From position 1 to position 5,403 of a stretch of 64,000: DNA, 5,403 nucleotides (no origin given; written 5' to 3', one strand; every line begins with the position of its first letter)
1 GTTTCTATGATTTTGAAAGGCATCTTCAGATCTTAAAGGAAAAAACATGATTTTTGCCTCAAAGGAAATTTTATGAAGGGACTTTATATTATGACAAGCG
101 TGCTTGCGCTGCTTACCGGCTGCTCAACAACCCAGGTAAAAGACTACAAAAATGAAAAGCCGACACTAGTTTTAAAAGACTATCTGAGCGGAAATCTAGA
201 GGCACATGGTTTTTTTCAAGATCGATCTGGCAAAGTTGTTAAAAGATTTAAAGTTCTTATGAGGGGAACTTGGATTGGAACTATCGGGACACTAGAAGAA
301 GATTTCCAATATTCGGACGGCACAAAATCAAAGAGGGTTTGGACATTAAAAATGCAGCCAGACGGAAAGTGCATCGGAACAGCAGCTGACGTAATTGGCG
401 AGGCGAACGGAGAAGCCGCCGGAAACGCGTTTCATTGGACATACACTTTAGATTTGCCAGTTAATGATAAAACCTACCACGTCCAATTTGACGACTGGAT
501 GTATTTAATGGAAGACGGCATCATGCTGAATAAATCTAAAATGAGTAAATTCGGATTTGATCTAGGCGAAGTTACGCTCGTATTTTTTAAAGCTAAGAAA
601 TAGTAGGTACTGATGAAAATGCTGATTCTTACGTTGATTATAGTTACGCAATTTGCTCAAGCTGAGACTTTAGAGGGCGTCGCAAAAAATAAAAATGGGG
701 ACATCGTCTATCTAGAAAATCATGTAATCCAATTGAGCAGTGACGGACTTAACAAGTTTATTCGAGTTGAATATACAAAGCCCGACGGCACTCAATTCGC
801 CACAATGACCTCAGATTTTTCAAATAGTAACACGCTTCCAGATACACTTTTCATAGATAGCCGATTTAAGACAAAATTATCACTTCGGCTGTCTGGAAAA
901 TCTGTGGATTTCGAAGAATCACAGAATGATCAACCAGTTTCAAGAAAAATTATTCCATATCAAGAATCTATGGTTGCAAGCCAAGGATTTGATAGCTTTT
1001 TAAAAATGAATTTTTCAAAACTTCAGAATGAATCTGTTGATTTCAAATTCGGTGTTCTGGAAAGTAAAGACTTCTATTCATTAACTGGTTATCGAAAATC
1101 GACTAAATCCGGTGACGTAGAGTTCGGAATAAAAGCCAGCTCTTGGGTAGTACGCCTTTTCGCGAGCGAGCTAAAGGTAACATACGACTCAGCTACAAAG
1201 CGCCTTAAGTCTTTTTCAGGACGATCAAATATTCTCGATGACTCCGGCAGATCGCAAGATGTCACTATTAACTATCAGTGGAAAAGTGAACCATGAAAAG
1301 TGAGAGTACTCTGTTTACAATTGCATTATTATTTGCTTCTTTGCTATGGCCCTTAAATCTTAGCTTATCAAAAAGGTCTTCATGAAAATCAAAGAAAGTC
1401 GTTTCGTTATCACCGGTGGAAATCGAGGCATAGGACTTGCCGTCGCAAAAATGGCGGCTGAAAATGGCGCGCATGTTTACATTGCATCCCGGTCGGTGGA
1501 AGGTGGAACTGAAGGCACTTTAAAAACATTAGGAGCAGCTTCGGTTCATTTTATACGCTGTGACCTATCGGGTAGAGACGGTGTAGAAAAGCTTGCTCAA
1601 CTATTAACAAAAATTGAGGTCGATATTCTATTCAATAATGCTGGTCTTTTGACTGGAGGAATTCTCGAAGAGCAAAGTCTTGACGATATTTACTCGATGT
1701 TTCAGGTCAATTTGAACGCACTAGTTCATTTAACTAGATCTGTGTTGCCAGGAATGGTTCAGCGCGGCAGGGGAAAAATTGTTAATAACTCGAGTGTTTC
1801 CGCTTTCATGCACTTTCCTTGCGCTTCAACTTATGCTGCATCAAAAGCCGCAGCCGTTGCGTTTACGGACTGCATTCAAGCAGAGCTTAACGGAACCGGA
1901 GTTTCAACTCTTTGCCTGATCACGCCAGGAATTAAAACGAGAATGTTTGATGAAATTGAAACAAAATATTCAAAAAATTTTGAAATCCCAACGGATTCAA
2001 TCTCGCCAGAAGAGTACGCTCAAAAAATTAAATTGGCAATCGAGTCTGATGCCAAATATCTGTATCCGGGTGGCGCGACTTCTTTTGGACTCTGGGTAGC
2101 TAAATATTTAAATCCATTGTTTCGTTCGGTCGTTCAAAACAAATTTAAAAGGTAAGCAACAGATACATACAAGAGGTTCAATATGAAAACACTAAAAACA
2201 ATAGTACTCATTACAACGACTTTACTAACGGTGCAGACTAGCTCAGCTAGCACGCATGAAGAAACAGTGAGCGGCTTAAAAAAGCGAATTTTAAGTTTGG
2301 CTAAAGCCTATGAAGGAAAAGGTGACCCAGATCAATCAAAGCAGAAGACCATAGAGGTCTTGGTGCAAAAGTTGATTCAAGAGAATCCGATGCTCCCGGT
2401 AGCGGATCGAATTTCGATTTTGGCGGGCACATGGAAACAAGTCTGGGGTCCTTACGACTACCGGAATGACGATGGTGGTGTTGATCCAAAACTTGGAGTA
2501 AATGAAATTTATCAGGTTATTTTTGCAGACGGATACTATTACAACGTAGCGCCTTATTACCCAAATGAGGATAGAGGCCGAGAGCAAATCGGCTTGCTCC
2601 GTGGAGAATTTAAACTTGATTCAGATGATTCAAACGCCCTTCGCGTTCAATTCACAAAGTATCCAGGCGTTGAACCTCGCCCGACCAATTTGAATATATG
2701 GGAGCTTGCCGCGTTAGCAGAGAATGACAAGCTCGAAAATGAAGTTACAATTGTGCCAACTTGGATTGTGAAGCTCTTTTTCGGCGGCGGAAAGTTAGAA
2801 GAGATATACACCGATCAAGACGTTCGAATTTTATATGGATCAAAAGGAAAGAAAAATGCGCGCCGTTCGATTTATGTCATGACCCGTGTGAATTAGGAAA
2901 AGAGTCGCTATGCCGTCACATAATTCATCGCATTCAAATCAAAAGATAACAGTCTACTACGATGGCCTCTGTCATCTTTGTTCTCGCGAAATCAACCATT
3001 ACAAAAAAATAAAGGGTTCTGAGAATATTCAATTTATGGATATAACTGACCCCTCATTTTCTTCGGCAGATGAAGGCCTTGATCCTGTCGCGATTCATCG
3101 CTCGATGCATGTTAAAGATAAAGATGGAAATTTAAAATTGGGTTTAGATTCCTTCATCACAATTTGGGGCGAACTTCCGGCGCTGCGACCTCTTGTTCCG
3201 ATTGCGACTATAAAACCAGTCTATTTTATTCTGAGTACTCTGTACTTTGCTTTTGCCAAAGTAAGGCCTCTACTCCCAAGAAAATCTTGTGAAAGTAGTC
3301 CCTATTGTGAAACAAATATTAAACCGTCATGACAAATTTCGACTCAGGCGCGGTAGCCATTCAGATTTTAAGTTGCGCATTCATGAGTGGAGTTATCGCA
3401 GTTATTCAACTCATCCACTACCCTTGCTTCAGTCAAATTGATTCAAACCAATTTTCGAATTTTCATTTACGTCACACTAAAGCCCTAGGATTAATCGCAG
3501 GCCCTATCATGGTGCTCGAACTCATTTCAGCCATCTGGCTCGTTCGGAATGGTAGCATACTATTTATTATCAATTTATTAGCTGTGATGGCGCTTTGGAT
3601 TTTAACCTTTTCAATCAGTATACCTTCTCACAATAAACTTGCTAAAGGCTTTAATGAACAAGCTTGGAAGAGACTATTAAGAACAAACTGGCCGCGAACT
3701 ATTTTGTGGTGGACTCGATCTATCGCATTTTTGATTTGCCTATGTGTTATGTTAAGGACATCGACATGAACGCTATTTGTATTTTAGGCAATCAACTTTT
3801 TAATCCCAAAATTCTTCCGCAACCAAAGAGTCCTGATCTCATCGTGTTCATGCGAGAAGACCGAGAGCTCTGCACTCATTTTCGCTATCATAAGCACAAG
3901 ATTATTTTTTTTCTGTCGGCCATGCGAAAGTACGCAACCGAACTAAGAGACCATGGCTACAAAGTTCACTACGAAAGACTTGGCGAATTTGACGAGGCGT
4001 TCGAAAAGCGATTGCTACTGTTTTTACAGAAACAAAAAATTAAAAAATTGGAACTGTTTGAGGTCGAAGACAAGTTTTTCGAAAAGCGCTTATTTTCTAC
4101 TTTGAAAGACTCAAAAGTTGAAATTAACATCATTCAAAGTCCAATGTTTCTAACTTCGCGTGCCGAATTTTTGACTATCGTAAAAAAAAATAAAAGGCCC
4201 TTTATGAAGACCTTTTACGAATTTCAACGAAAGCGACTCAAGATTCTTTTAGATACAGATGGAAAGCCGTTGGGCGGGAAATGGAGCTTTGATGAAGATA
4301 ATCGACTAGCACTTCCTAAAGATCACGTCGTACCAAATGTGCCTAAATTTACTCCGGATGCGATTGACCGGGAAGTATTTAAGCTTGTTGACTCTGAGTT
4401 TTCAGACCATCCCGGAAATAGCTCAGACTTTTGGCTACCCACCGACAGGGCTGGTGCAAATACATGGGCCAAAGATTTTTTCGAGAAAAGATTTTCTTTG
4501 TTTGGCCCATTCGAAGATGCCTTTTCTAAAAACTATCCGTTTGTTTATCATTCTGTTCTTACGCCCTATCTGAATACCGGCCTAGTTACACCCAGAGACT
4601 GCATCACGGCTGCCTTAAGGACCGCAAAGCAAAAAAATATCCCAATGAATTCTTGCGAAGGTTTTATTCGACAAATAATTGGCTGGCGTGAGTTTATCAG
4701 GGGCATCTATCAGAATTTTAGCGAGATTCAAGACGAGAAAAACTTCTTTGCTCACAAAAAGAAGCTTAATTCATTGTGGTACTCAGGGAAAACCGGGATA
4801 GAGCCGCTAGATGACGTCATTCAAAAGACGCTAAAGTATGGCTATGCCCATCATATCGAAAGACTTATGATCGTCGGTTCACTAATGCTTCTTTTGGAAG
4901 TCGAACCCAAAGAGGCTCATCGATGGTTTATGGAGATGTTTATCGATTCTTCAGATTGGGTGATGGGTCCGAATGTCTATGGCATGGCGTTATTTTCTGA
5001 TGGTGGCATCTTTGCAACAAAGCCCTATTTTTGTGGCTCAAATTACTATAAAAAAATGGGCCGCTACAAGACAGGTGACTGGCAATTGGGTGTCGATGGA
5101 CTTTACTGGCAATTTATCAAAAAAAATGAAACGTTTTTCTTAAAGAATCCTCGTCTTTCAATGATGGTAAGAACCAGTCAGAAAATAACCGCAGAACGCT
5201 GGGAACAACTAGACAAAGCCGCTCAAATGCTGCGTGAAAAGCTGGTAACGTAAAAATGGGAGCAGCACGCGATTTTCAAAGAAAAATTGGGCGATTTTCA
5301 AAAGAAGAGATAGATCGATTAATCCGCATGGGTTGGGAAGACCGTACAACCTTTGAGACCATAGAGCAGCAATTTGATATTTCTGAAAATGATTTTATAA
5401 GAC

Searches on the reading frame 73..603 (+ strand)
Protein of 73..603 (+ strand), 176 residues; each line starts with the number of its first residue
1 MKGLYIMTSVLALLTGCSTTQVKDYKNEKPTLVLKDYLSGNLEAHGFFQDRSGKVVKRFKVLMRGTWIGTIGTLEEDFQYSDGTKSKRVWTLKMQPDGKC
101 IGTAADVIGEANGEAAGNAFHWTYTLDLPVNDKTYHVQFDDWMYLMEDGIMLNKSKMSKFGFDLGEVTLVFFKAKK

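Call 59: search_protein_families(library=pfam, proteins=[window:73-603:+], max_evalue=0.001)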
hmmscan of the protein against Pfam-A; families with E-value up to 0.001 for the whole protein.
window:73-603:+ (176 aa): 1 family
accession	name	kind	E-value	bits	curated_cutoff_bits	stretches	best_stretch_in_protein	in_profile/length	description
PF12915.13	DUF3833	-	2.3e-68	229.3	25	1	12-173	2-163/163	Protein of unknown function (DUF3833)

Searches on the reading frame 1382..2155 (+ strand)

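Call 59: search_protein_families(library=pfam, proteins=[window:1382-2155:+], max_evalue=0.001)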
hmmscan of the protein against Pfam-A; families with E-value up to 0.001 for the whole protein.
window:1382-2155:+ (257 aa): 4 families
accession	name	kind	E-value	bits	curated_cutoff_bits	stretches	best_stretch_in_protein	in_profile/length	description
PF00106.31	adh_short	-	2.9e-45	154.6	26.6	1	9-195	4-193/195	short chain dehydrogenase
PF13561.12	adh_short_C2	-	6.6e-27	95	27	1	14-194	5-186/236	Enoyl-(Acyl carrier protein) reductase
PF08659.16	KR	-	1.9e-13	51.2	22.6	1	8-176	3-170/180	KR domain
PF01370.27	Epimerase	-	5.9e-07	29.6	20.9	1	9-162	2-153/240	NAD dependent epimerase/dehydratase family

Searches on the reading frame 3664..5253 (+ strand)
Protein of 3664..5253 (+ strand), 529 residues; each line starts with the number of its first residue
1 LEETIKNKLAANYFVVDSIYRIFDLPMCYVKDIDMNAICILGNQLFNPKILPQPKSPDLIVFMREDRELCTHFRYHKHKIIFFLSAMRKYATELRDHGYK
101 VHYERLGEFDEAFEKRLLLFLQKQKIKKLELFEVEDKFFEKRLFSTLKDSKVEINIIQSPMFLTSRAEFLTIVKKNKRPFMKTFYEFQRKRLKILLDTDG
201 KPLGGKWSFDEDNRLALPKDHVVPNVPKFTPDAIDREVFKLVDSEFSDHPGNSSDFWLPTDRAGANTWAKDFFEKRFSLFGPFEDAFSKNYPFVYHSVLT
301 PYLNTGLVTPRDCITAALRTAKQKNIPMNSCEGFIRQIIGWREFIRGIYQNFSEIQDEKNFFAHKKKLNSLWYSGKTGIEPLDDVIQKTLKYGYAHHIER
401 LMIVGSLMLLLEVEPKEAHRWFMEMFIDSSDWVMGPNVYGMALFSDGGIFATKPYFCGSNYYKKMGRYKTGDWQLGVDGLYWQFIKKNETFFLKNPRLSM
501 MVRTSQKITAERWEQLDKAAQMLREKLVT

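Call 32: search_protein_families(library=pfam, proteins=[window:3664-5253:+], max_evalue=0.01)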
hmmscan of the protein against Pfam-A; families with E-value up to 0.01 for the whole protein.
window:3664-5253:+ (529 aa): 2 families
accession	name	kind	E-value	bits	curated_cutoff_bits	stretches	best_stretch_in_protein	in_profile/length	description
PF04244.19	DPRP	-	1.1e-63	215.5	22.1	1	39-257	2-223/224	Deoxyribodipyrimidine photo-lyase-related protein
PF03441.19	FAD_binding_7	-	8e-08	32.4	27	1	339-446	5-118/203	FAD binding domain of DNA photolyase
